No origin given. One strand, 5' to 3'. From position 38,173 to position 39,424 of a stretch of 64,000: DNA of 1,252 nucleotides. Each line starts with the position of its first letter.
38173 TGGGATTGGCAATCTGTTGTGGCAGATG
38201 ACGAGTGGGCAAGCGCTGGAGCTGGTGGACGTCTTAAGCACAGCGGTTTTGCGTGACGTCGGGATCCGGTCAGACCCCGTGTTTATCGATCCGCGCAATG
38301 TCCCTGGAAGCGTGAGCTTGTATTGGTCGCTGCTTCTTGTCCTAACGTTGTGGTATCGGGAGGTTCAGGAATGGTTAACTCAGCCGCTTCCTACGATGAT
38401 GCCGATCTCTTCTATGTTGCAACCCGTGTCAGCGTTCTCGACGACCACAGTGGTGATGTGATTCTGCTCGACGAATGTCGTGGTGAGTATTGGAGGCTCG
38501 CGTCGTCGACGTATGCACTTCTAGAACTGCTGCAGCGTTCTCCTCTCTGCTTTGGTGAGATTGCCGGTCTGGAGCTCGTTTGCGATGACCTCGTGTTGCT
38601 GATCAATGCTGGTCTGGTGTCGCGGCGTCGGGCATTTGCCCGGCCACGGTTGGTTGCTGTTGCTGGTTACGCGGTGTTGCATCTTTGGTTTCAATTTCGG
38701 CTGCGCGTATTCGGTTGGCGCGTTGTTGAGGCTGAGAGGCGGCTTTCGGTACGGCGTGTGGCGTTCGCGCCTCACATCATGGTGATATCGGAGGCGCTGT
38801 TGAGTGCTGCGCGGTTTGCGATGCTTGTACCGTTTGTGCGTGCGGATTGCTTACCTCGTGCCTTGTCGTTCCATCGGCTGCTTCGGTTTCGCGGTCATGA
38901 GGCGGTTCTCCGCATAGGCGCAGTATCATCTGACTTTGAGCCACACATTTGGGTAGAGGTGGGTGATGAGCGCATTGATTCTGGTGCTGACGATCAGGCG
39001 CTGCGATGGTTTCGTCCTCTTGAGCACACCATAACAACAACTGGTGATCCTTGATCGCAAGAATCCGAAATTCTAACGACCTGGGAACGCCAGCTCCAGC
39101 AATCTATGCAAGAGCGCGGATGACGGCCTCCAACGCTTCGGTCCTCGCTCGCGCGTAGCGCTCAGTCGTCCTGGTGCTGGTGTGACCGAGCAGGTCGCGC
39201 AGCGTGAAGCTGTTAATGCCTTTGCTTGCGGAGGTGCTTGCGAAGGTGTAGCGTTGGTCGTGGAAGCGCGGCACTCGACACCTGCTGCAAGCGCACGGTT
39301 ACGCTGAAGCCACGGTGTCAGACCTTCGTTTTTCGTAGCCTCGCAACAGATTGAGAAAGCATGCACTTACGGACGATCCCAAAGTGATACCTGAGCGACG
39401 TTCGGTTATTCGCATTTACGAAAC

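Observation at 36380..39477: Minimal lasso-peptide gene cluster (A-C-B) riding a 3.1-kb tRNA-Val islet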

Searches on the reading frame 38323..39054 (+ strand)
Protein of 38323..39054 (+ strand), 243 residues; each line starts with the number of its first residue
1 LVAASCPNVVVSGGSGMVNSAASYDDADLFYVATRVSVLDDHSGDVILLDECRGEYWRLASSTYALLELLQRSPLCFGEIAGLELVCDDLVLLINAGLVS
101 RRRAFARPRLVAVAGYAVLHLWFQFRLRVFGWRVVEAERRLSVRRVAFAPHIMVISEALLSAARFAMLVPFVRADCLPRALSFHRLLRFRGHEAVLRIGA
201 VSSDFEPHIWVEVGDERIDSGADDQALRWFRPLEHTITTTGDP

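Call 4: search_protein_families(library=pfam, proteins=[window:38323-39054:+], max_evalue=1)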
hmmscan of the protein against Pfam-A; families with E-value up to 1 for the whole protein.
window:38323-39054:+ (243 aa): 1 family
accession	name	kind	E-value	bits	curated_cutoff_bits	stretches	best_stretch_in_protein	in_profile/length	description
PF13471.12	Transglut_core3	-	1.4e-14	54.4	26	1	118-225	2-107/117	Transglutaminase-like superfamily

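Call 5: search_protein_families(library=ncbifam, proteins=[window:38323-39054:+], max_evalue=1)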
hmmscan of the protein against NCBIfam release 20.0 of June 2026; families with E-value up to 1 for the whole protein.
window:38323-39054:+ (243 aa): 2 families
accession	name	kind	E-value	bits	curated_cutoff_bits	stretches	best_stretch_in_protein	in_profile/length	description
NF033537.1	lasso_biosyn_B2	equivalog_domain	2.4e-13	50.6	33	1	111-232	12-128/132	lasso peptide biosynthesis B2 protein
NF033530.1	lasso_PqqD_Strm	exception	0.032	14.5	70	1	39-70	7-37/78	lasso peptide biosynthesis PqqD family chaperone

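Call 11: find_homologous_proteins(query=window:38371-39054:+)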
Query window:38371-39054:+ (227 aa): 2 proteins with E <= 0.001 among 1823 candidates.
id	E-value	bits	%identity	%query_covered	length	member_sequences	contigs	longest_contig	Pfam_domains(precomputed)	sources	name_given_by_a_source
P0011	3.6e-125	434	99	87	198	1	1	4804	PF13471.13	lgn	-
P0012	1.8e-76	275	64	89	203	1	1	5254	PF13471.13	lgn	-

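Call 29: find_encoding_contigs(protein=P0011, flank=5000, max_places=4)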
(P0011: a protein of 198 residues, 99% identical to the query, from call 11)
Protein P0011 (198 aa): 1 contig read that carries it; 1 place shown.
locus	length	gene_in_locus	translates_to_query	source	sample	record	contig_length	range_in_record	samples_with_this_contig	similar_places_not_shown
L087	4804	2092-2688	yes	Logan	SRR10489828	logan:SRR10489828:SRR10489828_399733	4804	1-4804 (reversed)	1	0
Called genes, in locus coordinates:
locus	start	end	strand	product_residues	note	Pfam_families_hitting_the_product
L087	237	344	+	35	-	-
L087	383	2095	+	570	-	PF00733:Asn_synthase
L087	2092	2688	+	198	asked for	PF13471:Transglut_core3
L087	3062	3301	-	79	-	-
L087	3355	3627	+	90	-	-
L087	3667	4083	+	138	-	-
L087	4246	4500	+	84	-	-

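Call 34: find_homologous_proteins(query=A2, max_evalue=0.001)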
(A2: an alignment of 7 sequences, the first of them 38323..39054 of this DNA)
Query A2 (7 sequences) (243 aa, profile of the alignment): 7 proteins with E <= 0.001 among 8000 candidates.
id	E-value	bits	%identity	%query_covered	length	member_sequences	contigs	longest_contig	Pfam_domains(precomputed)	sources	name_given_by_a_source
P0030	2.5e-86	307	31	85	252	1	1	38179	PF13471.13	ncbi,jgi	jgi:hypothetical protein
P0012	4.3e-75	270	64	84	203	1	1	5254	PF13471.13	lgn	-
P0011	1.4e-71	259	99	81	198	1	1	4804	PF13471.13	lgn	-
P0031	3.4e-66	241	30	92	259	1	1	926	PF13471.13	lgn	-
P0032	1.1e-63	233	29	80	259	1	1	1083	PF13471.13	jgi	-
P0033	2.0e-54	203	31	79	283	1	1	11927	PF13471.13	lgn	-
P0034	3.7e-42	163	42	56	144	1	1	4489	PF13471.13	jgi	jgi:hypothetical protein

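Call 36: search_solved_structures(query=A2, max_evalue=10, show_alignments=2)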
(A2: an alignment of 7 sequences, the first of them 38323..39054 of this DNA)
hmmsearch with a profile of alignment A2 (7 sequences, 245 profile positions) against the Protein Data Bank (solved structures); distinct sequences matched with E-value up to 10: 4.
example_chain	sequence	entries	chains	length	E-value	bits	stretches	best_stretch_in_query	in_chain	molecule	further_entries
6jx3_B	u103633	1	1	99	0.0008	22.2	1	20-80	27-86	TfuB1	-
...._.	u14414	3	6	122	0.21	14.3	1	42-92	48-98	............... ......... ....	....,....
1r22_A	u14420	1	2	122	0.24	14.1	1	42-92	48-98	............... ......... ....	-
2kck_A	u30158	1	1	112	0.86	12.3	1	23-61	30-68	TPR repeat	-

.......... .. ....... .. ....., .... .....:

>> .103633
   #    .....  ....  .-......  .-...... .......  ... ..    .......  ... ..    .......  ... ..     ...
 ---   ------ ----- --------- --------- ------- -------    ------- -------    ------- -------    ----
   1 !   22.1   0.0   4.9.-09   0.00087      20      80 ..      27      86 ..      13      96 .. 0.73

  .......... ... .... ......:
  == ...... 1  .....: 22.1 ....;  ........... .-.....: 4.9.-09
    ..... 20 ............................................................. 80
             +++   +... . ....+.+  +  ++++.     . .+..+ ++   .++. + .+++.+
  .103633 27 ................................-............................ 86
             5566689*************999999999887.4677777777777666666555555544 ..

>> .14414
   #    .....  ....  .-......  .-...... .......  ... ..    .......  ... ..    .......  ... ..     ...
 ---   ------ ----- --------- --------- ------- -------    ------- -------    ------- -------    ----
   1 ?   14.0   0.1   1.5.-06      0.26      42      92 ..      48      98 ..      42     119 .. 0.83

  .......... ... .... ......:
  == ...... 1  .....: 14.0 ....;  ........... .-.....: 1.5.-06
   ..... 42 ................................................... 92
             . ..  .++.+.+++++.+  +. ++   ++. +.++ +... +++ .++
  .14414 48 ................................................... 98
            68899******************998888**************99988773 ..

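Call 46: predict_structure(alignment_id=A3)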
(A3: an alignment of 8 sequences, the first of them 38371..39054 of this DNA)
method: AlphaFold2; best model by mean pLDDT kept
length: 227 residues; sequences in the alignment: 8
mean_pLDDT: 65.2   pTM: 0.52
mean pLDDT of the five models: 65.2, 53.1, 51.0, 49.0, 47.1
residues with pLDDT >= 90: 8; 70-90: 98; 50-70: 76; < 50: 45
segments of 3 or more residues with pLDDT < 50: 1-7, 129-135, 185-190, 205-227
pLDDT, mean of each block of 10 residues (from residue 1): 44 62 72 72 78 65 59 73 59 75 90 86 69 50 68 73 84 78 54 67 49 31 32
secondary structure, 60 per line:
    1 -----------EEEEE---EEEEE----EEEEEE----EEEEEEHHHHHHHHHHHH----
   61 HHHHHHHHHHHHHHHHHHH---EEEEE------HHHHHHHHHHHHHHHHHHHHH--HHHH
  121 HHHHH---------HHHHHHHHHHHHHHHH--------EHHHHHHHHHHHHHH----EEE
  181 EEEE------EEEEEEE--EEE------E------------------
elements in order: E12-16 E20-24 E29-34 E39-44 H45-56 H61-79 E83-87 H94-114 H117-125 H135-150 H160-173 E178-184 E191-197 E200-202

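Call 50: find_related_loci(query=A2, collection=metagenome_contigs, flank=3500)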
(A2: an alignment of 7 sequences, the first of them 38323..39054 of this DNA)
Query A2 (243 aa) in metagenome_contigs; peptide patterns used: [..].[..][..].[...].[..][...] (x = any residue, [..] = any of these).
30 stretches matched a pattern; 3 encode a relative of the query (tblastn E <= 1e-3); 3 distinct loci.
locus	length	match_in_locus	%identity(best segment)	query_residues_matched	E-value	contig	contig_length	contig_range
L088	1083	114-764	29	37-230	2e-28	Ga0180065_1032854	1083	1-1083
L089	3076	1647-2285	28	32-231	8e-23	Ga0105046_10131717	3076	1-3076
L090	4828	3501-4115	31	47-219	3e-16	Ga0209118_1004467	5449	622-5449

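Call 51: fold_search(model_id=the predicted structure, library=pdb)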
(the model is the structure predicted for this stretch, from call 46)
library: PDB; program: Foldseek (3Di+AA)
matches with E <= 10: 615; with E <= 0.001: 0
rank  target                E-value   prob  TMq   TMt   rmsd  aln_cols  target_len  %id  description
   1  5v1v_A                5.8e-03  1.00  0.24  0.55   4.8        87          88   18  TbiB1 in Complex with the TbiA(alpha) Leader Peptide (released 2018-09-05)
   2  6jx3_B                2.3e-02  1.00  0.25  0.62   4.7        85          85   16  Lasso peptide synthetase B1 complexed with the leader peptide (released 2019-06-26)
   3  4v1v_B                2.6e-02  0.51  0.25  0.09  16.2       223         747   15  Heterocyclase in complex with substrate and Cofactor (released 2015-01-14)
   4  5v1u_B                3.5e-02  1.00  0.26  0.60   4.0        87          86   17  TbiB1 in Complex with the TbiA(beta) Leader Peptide (released 2018-09-05)
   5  5lq4_A                4.6e-02  0.99  0.25  0.13   4.1        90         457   14  The Structure of ThcOx, the First Oxidase Protein from the Cyanobactin Pathways (released 2016-11-09)
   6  8vpo                  4.6e-02  0.98  0.26  0.14   8.6       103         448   12  X-Ray Crystal Structure of TigE from Paramaledivibacter caminithermalis (released 2024-02-07)
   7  5v1u_A                5.5e-02  1.00  0.25  0.60   3.7        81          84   18  TbiB1 in Complex with the TbiA(beta) Leader Peptide (released 2018-09-05)
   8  4cug_B                7.8e-02  0.96  0.24  0.15   4.1        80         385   21  Rhodothermus marinus YCFD-like ribosomal protein L16 Arginyl hydroxylase in complex substrate fragment (released 2014-04-16)
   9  4v1u_B                8.2e-02  0.28  0.23  0.09  16.6       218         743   15  Heterocyclase in complex with substrate and Cofactor (released 2015-01-14)
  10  4bs9                  1.0e-01  0.30  0.25  0.10  16.2       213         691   14  Structure of the heterocyclase TruD (released 2013-11-06)
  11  4v1v_A                1.0e-01  0.28  0.24  0.09  16.9       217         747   16  Heterocyclase in complex with substrate and Cofactor (released 2015-01-14)
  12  4csw_A                1.2e-01  0.90  0.23  0.14   4.6        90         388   19  Rhodothermus marinus YCFD-like ribosomal protein L16 Arginyl hydroxylase (released 2014-04-09)
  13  4v1u_A                2.2e-01  0.20  0.25  0.09  16.2       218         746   15  Heterocyclase in complex with substrate and Cofactor (released 2015-01-14)
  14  5v1s_B                2.8e-01  0.82  0.21  0.12   5.4        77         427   16  Crystal structure of Streptococcus suis SuiB bound to S-adenosylmethionine (released 2017-08-30)
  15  5v1u_C                2.9e-01  0.93  0.25  0.57   4.2        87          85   17  TbiB1 in Complex with the TbiA(beta) Leader Peptide (released 2018-09-05)
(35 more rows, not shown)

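Call 52: find_encoding_contigs(protein=P0033, flank=4500, max_places=2)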
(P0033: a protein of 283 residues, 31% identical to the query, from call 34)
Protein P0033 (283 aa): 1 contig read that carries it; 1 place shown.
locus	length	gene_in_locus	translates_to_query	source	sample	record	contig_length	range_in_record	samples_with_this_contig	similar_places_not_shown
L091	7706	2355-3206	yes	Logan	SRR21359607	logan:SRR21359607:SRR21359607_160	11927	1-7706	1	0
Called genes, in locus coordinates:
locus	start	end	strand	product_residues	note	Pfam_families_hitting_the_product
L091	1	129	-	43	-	?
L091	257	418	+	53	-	-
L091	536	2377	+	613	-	PF00733:Asn_synthase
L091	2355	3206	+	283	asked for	PF13471:Transglut_core3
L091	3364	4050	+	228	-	-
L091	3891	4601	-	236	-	-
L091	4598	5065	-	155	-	-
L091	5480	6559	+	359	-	PF05175:MTS, PF06325:PrmA, PF08241:Methyltransf_11, PF09445:Methyltransf_15 (weak), PF13649:Methyltransf_25, PF13847:Methyltransf_31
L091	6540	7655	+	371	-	PF01408:GFO_IDH_MocA, PF22725:GFO_IDH_MocA_C3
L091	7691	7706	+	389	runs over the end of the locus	PF01041:DegT_DnrJ_EryC1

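Call 53: find_encoding_contigs(protein=P0034, flank=4500, max_places=2)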
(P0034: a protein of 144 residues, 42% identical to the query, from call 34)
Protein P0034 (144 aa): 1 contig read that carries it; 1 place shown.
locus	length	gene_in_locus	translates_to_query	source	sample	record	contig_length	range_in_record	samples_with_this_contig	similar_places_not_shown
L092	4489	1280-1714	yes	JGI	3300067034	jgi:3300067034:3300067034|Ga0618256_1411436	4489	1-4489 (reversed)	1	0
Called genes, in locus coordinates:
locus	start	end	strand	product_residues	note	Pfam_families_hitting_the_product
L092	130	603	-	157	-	-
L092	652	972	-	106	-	-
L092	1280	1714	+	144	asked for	PF13471:Transglut_core3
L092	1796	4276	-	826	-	PF13289:SIR2_2, PF25199:nSTAND_NTPase5, PF13401:AAA_22 (faint)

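Call 89: search_dna_similar(query=window:38371-39054:+, collection=plasmids, mode=protein, max_rows=10, max_evalue=0.001)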
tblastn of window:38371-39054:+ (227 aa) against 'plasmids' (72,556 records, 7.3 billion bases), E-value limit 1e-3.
No match.

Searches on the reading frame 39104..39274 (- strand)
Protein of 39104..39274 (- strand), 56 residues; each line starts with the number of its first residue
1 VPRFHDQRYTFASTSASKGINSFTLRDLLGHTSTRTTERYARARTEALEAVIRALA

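Call 4: search_protein_families(library=pfam, proteins=[window:39104-39274:-], max_evalue=1)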
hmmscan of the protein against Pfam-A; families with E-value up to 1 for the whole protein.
window:39104-39274:- (56 aa): 1 family
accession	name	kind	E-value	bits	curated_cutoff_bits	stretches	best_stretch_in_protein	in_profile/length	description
PF00589.27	Phage_integrase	-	1.1e-06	28.9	27.1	1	2-45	127-170/172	Phage integrase family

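Call 5: search_protein_families(library=ncbifam, proteins=[window:39104-39274:-], max_evalue=1)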
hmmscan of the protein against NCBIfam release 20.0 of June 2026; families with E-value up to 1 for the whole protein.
window:39104-39274:- (56 aa): 8 families
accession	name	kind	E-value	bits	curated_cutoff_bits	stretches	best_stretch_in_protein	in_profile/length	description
NF040815.2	recomb_XerA_Arch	equivalog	3e-07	30.3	220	1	5-50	216-261/263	site-specific tyrosine recombinase/integron integrase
TIGR02224.1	recomb_XerC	equivalog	3.2e-06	26.7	335.15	1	5-51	239-285/295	tyrosine recombinase XerC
NF003462.0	PRK05084.1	equivalog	1.6e-05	23.8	267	1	5-54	306-355/360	tyrosine recombinase XerS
NF041502.1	integrase_1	equivalog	0.00042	19.2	350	1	8-55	325-372/484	site-specific integrase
TIGR02225.1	recomb_XerD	equivalog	0.0015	18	329.6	1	5-53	236-284/290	site-specific tyrosine recombinase XerD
TIGR02249.1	integrase_gron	subfamily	0.0017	17.8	265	1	5-51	262-308/315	integron integrase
NF001399.0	PRK00283.1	subfamily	0.011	15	279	1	5-53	245-293/300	tyrosine recombinase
NF011946.0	PRK15417.1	equivalog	0.069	12.3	435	1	5-43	277-315/337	integron integrase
